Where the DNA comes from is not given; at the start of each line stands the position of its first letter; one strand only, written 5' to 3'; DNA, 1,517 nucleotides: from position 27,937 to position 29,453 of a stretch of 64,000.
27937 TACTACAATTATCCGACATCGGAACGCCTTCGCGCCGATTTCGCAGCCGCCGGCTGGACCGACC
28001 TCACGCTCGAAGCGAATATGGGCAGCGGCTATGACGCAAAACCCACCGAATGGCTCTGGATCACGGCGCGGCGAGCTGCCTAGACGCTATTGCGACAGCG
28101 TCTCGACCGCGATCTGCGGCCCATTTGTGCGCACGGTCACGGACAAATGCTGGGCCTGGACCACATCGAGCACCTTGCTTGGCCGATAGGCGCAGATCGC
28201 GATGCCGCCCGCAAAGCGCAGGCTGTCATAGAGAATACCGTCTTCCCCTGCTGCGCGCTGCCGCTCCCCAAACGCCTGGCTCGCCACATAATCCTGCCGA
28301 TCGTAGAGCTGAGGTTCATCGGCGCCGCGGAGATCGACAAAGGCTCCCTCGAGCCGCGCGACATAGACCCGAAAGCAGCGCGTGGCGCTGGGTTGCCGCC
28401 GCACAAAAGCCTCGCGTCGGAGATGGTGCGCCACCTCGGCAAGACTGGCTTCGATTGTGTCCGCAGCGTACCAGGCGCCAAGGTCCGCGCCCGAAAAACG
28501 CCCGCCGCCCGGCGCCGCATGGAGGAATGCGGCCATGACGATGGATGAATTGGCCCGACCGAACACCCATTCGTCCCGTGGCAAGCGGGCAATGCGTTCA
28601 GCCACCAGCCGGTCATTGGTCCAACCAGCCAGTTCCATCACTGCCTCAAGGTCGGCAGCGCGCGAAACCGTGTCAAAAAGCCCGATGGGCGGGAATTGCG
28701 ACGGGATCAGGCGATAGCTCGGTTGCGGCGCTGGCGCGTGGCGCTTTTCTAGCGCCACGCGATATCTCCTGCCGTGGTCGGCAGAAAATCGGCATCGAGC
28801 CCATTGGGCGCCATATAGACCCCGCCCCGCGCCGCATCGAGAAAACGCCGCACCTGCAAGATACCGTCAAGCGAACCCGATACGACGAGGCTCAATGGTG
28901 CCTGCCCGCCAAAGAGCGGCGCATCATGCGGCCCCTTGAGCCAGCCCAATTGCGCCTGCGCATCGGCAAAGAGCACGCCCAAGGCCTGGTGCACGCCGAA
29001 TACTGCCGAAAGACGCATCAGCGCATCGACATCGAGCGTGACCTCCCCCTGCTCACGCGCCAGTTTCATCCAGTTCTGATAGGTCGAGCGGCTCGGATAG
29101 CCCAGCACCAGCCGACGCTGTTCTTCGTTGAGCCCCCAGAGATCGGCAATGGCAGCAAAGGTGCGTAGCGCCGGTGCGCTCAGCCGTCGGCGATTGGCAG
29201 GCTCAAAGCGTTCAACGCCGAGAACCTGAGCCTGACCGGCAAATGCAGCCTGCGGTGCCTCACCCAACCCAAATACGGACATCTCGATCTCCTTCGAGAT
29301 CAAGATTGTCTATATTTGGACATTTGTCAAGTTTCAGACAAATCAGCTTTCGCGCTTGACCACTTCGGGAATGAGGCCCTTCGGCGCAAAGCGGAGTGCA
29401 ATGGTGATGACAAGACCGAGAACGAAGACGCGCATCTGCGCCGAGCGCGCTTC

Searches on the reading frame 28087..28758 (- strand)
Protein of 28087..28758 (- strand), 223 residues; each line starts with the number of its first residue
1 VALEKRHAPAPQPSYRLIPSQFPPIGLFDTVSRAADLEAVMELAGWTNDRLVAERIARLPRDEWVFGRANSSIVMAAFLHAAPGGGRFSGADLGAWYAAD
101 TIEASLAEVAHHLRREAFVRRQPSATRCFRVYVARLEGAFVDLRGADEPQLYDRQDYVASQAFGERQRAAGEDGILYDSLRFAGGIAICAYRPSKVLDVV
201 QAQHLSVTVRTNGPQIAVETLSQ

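Call 83: search_protein_families(library=pfam, proteins=[window:28087-28758:-], max_evalue=0.0001)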
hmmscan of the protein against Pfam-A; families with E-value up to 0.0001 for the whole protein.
window:28087-28758:- (223 aa): 1 family
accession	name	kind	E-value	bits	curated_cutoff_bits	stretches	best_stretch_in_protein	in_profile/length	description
PF08808.17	RES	-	2.3e-26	93.1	23.2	1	71-208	10-155/157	RES domain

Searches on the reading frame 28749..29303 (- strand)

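Call 83: search_protein_families(library=pfam, proteins=[window:28749-29303:-], max_evalue=0.0001)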
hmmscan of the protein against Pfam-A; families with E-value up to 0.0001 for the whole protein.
window:28749-29303:- (184 aa): 2 families
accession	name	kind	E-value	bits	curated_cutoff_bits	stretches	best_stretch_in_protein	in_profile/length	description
PF09722.15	Xre_MbcA_ParS_C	-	1e-08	35.4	24.5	1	111-161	5-51/51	Antitoxin Xre/MbcA/ParS C-terminal toxin-binding domain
PF20432.4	Xre-like-HTH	-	1.9e-05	25.3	25.8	1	38-87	4-47/63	Antitoxin Xre-like helix-turn-helix domain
